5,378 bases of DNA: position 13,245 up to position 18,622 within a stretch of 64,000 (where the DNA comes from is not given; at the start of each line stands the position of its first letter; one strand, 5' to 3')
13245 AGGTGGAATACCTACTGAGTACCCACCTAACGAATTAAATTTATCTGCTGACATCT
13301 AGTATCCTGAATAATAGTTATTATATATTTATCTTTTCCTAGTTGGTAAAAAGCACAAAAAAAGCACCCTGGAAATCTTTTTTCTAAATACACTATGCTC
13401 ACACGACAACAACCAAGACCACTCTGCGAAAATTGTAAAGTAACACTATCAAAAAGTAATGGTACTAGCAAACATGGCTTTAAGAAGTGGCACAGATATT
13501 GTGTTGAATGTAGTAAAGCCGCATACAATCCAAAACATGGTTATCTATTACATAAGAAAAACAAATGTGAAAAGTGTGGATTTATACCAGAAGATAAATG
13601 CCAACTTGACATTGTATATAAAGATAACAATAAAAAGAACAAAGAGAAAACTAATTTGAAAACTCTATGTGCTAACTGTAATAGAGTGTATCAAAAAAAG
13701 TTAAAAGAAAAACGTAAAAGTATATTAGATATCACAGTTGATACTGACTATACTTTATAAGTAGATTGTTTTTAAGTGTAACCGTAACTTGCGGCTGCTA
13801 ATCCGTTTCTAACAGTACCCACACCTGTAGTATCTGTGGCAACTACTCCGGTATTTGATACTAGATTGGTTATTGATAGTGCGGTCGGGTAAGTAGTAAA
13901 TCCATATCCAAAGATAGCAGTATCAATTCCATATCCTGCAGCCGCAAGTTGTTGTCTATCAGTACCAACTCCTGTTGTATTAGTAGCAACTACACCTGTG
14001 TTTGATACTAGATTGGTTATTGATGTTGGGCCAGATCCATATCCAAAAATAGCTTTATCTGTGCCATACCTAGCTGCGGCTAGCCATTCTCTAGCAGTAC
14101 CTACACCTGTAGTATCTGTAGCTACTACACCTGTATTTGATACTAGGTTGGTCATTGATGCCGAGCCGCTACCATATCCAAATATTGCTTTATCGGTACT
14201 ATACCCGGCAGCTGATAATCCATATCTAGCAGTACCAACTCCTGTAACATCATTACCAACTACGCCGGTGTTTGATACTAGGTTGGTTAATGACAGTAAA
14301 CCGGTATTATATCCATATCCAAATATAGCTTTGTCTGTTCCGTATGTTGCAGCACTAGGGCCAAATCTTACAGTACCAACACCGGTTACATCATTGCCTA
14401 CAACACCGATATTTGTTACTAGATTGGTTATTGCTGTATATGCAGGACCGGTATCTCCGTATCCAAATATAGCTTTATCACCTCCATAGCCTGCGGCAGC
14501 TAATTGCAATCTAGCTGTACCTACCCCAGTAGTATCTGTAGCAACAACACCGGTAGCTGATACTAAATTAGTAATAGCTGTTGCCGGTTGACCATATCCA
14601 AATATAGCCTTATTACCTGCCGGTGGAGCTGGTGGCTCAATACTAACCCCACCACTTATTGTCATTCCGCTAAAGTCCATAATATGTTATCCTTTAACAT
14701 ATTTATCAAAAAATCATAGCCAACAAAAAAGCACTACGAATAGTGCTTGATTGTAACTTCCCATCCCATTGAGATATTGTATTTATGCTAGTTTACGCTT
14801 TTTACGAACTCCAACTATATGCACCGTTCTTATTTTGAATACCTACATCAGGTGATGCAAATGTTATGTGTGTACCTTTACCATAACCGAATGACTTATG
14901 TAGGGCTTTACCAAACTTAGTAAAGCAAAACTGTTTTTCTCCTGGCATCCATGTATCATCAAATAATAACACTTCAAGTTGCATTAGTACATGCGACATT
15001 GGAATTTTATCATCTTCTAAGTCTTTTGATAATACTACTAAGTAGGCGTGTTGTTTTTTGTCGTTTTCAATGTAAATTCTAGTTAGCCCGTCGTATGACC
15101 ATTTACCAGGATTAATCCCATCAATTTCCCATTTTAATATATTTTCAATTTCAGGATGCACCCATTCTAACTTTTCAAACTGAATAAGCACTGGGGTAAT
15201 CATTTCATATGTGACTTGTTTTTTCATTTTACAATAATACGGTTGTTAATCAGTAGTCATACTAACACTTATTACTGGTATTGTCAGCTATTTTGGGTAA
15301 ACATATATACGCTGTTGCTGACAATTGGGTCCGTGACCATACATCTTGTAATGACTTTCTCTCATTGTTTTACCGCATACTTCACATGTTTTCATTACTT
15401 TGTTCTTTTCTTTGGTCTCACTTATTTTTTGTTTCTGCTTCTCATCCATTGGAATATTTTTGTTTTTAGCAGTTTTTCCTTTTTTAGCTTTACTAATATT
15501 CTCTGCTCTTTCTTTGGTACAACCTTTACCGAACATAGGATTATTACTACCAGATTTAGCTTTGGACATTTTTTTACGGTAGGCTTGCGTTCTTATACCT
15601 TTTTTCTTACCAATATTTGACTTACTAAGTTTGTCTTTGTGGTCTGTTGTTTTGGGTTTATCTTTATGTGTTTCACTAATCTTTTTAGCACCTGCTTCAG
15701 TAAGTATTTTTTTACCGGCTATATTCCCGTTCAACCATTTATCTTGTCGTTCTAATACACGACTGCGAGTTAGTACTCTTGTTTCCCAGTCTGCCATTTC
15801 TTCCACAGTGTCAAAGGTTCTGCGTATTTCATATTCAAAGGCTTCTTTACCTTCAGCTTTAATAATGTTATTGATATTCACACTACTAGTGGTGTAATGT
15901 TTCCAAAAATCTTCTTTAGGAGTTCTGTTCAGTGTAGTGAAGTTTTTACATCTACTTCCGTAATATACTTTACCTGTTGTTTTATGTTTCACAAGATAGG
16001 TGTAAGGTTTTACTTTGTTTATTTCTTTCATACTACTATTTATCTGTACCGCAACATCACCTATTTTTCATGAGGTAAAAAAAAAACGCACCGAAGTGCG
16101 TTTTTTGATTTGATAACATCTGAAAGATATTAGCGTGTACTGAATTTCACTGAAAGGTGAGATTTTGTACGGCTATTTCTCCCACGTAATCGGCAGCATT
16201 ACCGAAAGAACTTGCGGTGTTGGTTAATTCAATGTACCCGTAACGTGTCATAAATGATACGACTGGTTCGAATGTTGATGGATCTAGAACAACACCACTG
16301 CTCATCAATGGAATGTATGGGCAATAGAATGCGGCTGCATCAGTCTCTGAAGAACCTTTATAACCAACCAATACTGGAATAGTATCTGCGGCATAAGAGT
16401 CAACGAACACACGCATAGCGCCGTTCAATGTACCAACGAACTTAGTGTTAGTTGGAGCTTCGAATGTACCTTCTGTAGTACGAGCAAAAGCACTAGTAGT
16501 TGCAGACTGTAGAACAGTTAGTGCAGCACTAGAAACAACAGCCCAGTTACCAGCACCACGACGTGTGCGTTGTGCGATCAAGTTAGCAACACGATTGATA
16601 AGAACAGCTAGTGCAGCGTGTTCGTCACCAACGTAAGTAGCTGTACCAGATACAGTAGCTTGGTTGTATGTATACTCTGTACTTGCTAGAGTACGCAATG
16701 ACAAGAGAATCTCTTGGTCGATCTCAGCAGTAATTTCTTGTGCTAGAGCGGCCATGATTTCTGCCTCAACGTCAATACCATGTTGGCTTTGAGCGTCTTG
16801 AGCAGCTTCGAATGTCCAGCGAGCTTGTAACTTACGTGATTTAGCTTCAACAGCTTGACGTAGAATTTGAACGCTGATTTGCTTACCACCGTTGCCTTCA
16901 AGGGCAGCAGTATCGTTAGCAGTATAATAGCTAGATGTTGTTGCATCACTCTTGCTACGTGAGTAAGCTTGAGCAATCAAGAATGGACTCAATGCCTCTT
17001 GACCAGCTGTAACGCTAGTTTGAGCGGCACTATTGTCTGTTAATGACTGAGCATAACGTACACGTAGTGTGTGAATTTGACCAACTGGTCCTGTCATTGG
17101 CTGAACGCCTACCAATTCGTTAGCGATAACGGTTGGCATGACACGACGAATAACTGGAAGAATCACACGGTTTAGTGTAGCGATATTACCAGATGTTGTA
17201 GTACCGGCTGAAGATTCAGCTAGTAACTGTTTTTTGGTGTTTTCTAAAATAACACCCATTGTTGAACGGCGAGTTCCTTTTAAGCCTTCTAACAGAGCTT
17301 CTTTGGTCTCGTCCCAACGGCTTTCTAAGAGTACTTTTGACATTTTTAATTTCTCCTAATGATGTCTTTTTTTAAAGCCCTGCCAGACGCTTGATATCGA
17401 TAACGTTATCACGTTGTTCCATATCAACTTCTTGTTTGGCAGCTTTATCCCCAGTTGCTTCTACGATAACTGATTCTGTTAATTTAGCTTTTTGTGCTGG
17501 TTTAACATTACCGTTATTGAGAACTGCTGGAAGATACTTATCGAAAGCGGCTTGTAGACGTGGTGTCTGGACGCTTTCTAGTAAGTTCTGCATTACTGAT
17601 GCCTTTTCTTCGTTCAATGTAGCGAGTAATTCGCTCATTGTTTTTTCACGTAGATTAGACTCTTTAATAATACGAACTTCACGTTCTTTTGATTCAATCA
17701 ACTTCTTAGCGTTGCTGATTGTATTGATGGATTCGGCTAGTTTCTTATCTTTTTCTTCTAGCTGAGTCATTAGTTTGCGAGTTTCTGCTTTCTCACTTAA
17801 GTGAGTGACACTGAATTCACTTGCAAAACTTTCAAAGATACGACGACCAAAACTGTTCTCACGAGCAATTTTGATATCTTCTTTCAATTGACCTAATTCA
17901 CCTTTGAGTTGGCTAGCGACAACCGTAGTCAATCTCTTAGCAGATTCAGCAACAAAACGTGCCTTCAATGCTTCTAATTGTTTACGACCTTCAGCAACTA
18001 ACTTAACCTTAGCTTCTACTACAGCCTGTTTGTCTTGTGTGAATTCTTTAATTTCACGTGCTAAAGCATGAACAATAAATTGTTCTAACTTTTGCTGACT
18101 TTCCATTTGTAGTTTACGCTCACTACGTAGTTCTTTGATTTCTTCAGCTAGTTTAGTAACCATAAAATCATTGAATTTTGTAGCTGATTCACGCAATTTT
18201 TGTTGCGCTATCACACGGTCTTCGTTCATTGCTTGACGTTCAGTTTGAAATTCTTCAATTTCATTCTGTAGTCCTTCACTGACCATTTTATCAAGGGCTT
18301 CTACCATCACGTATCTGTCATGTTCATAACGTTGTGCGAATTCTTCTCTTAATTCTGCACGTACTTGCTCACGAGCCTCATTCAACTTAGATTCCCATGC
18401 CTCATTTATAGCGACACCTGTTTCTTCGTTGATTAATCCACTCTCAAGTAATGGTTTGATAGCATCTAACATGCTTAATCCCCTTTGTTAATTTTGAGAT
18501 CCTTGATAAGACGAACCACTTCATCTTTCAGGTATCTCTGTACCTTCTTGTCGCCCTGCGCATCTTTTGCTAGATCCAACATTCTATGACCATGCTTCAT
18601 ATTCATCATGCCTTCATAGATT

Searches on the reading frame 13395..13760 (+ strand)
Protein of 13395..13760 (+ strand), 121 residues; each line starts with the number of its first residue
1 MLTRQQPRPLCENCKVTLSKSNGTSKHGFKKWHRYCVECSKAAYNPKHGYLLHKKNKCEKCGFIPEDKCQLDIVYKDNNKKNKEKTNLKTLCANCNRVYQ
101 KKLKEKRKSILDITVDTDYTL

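Call 108: search_protein_families(library=phrogs, proteins=[window:13395-13760:+], max_evalue=0.001)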
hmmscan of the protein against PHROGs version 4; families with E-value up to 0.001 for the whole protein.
window:13395-13760:+ (121 aa): 1 family
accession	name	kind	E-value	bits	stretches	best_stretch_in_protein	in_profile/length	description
phrog_2255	-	DNA, RNA and nucleotide metabolism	0.00013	22.5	1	4-113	49-182/211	HNH endonuclease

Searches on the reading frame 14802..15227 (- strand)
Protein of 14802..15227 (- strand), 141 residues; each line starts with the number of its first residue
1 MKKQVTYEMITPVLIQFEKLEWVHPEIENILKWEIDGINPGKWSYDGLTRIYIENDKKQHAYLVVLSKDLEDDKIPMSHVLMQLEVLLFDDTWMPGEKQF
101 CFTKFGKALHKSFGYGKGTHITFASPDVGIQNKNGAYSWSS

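Call 108: search_protein_families(library=phrogs, proteins=[window:14802-15227:-], max_evalue=0.001)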
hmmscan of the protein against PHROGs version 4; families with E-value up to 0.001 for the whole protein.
window:14802-15227:- (141 aa): 1 family
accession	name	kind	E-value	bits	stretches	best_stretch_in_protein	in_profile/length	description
phrog_25544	-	unknown function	7.6e-22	79.3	1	9-141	1-139/139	-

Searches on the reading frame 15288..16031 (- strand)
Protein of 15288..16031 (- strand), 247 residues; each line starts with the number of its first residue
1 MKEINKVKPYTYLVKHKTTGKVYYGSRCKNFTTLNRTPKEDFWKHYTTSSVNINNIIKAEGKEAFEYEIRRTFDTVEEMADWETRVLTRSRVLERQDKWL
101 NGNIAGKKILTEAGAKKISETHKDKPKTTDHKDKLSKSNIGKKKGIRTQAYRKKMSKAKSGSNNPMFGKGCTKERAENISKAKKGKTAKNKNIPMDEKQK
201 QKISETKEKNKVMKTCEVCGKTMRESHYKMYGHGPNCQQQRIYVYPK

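Call 107: search_protein_families(library=phrogs, proteins=[window:15288-16031:-], max_evalue=0.001)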
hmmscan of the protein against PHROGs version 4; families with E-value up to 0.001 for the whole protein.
window:15288-16031:- (247 aa): 3 families
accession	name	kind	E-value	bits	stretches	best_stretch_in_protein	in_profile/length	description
phrog_447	-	other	8.3e-15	55.9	1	3-113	21-141/148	NAD synthetase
phrog_314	-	DNA, RNA and nucleotide metabolism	3.1e-13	50.5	1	1-233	171-373/574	homing endonuclease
phrog_37840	-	unknown function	6.5e-06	26.7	1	8-89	13-87/350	-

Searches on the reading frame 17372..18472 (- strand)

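Call 108: search_protein_families(library=phrogs, proteins=[window:17372-18472:-], max_evalue=0.001)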
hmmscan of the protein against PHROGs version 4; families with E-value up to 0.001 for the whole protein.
window:17372-18472:- (366 aa): 1 family
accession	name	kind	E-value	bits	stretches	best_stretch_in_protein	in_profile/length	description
phrog_10922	-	unknown function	2.8e-82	277.7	1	7-355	6-361/375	-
